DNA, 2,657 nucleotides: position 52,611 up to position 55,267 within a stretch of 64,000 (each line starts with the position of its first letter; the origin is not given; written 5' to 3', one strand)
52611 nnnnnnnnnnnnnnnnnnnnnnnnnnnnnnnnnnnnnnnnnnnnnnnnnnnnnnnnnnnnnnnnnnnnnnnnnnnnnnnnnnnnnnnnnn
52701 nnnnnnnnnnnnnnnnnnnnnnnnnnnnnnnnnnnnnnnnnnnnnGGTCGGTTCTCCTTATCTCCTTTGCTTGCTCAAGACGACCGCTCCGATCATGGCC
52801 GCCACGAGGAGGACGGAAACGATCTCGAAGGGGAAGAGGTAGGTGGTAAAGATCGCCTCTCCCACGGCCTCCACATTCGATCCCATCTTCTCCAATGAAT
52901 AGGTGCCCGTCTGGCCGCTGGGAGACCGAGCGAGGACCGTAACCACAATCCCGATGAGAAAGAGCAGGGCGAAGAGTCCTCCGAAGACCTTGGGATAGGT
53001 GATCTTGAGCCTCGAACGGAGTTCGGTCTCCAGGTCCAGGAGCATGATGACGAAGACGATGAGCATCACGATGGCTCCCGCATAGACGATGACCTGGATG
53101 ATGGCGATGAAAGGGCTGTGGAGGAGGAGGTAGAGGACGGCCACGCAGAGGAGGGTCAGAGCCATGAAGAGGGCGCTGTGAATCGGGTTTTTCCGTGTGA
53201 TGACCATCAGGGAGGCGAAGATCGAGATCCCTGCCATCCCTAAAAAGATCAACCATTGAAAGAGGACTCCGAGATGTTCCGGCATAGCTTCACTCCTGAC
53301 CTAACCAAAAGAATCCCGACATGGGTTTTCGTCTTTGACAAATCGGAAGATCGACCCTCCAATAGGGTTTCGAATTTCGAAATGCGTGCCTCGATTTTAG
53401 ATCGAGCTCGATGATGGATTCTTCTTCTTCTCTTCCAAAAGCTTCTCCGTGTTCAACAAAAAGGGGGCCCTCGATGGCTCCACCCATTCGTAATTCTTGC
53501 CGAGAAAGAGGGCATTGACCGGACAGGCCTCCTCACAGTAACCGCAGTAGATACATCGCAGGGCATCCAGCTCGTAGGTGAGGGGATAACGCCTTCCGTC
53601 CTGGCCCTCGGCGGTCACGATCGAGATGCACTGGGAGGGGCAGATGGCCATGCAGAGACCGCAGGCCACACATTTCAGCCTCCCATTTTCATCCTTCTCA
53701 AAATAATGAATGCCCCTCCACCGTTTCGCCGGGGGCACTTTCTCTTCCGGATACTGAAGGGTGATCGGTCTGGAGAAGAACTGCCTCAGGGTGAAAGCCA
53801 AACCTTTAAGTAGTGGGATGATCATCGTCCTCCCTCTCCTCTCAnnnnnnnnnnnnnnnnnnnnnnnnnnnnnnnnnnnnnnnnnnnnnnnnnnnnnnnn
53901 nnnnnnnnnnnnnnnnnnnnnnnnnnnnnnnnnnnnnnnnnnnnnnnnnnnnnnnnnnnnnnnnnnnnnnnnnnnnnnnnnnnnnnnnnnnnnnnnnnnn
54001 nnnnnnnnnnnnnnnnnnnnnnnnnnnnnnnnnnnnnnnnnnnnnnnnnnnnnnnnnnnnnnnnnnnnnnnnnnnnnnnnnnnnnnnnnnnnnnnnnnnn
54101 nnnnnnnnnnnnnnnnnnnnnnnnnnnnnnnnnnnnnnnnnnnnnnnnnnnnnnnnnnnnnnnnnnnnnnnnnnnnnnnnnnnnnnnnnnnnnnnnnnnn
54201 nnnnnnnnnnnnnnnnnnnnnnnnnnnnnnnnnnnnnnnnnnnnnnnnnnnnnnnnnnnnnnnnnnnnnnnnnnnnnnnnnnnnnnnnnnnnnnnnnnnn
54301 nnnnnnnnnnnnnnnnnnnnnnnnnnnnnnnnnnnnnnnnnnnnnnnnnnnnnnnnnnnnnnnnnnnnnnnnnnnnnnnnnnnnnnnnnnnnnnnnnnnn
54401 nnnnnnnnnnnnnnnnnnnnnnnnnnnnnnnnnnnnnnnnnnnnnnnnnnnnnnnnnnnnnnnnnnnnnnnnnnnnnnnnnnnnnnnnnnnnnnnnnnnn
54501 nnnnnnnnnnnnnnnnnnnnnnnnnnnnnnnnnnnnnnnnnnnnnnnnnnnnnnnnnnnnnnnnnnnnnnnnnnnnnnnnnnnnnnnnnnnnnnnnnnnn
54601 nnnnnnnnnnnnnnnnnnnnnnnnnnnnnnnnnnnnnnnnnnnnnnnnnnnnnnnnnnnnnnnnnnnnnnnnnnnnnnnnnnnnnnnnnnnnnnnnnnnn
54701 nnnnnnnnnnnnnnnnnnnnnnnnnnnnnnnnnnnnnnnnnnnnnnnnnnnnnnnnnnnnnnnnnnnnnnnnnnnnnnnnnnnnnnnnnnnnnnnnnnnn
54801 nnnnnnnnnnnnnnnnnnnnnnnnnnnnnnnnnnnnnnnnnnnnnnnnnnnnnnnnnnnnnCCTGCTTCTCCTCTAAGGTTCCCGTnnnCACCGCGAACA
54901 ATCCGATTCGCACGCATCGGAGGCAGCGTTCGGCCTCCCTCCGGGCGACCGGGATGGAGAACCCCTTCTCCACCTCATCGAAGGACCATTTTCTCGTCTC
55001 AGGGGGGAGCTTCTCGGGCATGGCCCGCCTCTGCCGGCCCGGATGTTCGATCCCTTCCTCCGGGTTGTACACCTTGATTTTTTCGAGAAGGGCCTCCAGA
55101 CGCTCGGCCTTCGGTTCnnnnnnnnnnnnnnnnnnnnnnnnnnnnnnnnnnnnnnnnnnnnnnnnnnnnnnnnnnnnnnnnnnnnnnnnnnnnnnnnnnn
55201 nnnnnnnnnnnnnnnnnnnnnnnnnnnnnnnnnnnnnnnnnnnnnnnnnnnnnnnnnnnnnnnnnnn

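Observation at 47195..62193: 11-subunit complex I operon lacking nuoEFG, with a Sec-formate-dehydrogenase alpha subunit upstream and a NuoF-C/GltD fusion in the nuoEFG slot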

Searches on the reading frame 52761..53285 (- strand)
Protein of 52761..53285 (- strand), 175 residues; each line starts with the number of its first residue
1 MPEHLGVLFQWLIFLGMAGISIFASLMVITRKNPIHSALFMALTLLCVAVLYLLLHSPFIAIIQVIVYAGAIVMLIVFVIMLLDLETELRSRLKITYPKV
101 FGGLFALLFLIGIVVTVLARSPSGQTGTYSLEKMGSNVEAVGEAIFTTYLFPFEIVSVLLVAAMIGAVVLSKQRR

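Call 8: search_protein_families(library=pfam, proteins=[window:52761-53285:-])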
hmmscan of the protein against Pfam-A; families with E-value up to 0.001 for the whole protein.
window:52761-53285:- (175 aa): 1 family
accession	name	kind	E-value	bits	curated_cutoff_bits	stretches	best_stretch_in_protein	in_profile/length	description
PF00499.25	Oxidored_q3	-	9.1e-40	136.2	33.2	1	25-170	2-146/146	NADH-ubiquinone/plastoquinone oxidoreductase chain 6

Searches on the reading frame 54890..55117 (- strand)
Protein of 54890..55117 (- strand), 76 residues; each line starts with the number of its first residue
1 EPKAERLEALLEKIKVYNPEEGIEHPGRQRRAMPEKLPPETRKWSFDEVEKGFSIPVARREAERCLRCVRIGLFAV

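Call 79: search_protein_families(library=pfam, max_evalue=10, proteins=[window:54890-55117:-])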
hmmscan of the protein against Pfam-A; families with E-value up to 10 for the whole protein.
seq(76 aa): 1 family
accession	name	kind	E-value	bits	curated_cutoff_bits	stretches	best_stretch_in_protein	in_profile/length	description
PF14691.11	Fer4_20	-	0.0061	16.8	25.8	1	44-69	3-28/113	Dihydroprymidine dehydrogenase domain II, 4Fe-4S cluster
